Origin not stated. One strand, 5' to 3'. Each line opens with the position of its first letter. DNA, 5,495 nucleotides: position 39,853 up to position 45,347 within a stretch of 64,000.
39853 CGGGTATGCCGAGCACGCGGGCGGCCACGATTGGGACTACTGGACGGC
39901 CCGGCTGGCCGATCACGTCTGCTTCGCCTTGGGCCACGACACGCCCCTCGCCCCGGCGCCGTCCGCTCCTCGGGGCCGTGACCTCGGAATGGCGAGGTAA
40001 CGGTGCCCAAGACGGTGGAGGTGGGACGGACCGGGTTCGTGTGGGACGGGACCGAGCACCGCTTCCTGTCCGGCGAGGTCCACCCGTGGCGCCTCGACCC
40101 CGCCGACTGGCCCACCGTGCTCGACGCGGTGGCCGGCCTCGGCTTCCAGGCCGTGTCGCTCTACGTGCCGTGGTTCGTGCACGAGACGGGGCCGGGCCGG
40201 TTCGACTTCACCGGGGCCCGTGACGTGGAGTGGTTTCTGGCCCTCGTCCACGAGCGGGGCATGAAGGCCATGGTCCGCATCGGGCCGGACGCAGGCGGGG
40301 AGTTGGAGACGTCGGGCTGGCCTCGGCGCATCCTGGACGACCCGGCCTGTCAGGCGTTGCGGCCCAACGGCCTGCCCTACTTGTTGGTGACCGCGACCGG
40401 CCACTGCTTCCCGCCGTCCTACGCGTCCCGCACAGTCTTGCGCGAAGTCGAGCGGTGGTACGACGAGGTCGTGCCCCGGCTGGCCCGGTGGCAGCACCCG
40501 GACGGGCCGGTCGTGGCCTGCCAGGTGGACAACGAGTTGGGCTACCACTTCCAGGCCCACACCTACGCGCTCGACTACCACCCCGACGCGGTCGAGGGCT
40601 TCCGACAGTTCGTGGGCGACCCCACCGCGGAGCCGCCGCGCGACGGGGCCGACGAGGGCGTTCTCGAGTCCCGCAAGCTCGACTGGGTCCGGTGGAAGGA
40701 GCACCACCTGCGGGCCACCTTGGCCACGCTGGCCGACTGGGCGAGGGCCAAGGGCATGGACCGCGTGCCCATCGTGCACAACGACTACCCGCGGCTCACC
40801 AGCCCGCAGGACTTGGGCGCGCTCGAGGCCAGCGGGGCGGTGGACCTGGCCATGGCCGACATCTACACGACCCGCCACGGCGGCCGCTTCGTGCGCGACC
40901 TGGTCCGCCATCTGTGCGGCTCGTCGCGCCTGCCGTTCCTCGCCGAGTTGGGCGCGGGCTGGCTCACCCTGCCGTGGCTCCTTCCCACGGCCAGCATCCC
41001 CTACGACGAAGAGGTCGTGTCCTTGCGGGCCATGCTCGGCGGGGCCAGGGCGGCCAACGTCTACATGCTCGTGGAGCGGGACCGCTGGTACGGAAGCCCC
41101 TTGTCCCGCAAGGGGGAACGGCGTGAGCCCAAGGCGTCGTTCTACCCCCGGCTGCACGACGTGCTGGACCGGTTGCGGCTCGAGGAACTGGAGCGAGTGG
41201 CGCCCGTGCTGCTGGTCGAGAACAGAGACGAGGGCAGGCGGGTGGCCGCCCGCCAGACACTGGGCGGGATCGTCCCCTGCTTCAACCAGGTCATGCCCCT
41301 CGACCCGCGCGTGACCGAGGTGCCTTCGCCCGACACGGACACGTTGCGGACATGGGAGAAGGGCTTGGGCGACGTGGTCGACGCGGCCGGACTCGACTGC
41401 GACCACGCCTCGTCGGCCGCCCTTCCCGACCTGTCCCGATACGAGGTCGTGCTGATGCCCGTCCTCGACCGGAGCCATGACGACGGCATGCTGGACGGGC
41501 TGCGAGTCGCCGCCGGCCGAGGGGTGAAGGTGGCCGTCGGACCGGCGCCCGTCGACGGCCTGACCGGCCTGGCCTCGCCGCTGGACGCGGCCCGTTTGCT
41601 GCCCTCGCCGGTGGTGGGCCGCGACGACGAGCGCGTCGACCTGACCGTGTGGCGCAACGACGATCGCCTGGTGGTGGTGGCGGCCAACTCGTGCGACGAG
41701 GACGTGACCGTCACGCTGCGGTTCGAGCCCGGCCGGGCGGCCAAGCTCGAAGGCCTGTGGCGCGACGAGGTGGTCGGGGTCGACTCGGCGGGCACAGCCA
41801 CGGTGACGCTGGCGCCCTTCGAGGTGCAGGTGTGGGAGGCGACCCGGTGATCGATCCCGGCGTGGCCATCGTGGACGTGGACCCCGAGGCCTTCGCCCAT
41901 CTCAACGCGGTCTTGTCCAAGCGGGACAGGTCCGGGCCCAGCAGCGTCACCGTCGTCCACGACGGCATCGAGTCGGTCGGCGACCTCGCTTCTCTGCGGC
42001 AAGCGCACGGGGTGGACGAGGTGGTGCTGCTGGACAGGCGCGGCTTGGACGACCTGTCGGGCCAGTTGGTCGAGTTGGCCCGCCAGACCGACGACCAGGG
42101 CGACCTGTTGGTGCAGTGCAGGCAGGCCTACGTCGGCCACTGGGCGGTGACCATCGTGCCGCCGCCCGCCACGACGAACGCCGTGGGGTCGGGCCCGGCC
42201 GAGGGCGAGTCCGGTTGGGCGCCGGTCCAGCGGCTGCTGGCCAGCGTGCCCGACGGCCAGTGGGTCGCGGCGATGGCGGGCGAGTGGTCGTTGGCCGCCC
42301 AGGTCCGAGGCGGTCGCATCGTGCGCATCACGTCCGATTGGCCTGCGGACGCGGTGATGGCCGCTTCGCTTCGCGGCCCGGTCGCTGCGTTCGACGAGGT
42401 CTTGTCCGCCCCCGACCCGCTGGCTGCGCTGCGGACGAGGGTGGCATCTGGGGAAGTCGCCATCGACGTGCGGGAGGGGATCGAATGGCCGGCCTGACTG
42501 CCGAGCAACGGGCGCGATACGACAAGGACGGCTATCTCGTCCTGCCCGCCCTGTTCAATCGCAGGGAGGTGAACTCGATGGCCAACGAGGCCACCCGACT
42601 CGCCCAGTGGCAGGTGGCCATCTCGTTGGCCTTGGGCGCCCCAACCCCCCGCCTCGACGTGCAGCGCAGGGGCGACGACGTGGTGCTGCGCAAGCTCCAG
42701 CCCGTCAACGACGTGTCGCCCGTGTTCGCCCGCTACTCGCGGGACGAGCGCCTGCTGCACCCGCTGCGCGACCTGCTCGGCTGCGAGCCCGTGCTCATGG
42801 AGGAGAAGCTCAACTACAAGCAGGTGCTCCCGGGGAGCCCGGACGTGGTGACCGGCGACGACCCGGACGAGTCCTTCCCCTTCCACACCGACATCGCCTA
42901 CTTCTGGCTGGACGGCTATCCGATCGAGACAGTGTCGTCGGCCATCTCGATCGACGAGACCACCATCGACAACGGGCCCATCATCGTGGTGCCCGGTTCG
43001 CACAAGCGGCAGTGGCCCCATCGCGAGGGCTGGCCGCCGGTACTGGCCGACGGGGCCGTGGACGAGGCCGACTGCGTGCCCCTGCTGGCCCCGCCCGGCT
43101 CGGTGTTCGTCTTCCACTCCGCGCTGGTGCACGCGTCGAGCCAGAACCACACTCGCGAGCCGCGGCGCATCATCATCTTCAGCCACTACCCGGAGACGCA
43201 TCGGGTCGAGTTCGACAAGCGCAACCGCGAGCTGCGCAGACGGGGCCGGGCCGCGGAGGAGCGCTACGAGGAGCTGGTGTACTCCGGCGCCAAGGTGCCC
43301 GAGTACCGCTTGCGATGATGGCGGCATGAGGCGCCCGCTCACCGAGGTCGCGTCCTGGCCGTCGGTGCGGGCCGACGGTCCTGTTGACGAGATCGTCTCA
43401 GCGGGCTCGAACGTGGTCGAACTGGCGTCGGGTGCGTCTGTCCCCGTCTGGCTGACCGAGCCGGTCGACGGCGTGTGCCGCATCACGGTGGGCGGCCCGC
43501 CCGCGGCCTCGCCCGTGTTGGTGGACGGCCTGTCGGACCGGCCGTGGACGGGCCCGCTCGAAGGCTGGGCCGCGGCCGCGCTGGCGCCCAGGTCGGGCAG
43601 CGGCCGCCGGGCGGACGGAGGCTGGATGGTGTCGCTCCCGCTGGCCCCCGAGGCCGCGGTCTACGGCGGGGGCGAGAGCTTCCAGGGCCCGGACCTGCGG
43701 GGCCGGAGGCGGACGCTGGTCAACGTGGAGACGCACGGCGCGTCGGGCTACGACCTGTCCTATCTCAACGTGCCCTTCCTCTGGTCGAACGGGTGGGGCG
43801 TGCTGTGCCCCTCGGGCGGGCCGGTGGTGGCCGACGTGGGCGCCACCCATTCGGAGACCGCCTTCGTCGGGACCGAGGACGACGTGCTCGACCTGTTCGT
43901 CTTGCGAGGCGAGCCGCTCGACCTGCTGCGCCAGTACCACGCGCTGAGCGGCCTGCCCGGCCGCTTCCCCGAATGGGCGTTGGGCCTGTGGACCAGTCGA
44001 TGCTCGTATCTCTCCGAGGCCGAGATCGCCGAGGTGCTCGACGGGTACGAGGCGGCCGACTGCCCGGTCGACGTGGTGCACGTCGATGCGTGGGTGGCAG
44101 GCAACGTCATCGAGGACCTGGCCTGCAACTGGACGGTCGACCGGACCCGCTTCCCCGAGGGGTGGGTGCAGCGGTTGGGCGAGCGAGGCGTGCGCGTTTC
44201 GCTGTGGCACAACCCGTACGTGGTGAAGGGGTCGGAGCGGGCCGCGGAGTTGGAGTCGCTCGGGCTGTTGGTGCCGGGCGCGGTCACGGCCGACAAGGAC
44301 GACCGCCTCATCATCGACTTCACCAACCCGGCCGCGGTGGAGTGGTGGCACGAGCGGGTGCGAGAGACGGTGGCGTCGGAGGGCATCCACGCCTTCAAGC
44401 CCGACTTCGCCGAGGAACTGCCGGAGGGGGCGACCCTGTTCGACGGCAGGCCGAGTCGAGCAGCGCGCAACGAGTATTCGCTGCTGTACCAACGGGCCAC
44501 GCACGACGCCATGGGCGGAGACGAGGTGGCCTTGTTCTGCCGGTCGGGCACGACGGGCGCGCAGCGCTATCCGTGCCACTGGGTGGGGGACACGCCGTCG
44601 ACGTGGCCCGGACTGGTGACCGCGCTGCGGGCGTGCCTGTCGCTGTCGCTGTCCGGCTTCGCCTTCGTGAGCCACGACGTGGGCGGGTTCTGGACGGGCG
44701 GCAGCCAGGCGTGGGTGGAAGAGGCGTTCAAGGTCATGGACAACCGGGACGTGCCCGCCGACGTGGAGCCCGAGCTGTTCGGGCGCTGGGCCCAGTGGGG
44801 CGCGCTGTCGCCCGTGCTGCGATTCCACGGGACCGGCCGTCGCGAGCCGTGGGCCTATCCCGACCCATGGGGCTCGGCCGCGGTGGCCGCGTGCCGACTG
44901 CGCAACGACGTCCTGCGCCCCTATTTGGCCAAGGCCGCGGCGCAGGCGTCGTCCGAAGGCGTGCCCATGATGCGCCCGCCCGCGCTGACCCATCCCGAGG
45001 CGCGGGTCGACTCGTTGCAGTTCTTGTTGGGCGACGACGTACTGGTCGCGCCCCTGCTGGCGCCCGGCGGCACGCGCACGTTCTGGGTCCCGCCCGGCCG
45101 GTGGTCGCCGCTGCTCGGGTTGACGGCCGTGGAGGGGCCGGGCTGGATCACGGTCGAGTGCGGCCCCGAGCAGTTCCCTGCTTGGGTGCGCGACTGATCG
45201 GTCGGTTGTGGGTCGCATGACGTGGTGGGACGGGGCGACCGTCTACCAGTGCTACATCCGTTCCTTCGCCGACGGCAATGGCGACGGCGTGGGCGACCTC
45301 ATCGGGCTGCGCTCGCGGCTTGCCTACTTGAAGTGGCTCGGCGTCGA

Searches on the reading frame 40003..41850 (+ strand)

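Call 38: search_protein_families(library=pfam, proteins=[window:40003-41850:+], max_evalue=0.001)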
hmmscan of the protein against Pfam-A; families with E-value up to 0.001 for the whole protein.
window:40003-41850:+ (615 aa): 1 family
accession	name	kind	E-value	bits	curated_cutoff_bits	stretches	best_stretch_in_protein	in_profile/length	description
PF01301.25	Glyco_hydro_35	-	3.1e-32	112.9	27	1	12-198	2-169/319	Glycosyl hydrolases family 35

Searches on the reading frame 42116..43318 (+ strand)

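Call 38: search_protein_families(library=pfam, proteins=[window:42116-43318:+], max_evalue=0.001)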
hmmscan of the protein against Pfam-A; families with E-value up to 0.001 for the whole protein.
window:42116-43318:+ (400 aa): 1 family
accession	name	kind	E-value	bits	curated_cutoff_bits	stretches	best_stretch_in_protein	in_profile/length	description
PF05721.19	PhyH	-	2.8e-25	90.3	22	1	135-351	1-212/213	Phytanoyl-CoA dioxygenase (PhyH)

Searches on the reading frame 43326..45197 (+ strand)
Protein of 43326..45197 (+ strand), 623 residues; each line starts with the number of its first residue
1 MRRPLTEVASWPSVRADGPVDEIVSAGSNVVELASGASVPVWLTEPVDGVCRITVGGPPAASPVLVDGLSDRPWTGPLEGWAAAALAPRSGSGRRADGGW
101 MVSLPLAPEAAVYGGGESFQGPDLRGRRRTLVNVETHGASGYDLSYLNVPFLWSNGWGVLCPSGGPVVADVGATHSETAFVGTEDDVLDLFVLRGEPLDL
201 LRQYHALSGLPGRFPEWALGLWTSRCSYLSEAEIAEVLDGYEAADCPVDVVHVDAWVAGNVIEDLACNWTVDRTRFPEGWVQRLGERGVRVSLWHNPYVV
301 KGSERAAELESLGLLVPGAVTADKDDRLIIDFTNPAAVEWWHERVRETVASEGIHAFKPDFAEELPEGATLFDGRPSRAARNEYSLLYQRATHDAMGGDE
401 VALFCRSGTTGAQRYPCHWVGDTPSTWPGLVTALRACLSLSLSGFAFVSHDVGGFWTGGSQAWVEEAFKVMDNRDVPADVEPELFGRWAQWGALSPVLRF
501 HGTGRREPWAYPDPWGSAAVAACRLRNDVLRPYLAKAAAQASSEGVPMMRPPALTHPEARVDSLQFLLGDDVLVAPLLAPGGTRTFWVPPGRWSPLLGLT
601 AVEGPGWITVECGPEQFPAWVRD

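Call 38: search_protein_families(library=pfam, proteins=[window:43326-45197:+], max_evalue=0.001)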
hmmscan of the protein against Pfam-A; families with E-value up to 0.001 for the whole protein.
window:43326-45197:+ (623 aa): 3 families
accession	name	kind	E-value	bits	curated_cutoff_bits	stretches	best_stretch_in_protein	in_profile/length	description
PF01055.32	Glyco_hydro_31_2nd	-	5.7e-66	223.5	23.5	1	214-534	4-325/328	Glycosyl hydrolases family 31 TIM-barrel domain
PF21365.3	Glyco_hydro_31_3rd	-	1.4e-08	35.5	24.4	1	545-622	1-82/87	Glycosyl hydrolase family 31 C-terminal domain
PF13802.12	Gal_mutarotas_2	-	2.1e-06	28.6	27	1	103-160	111-174/184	Glycosyl hydrolase 31 N-terminal galactose mutarotase-like domain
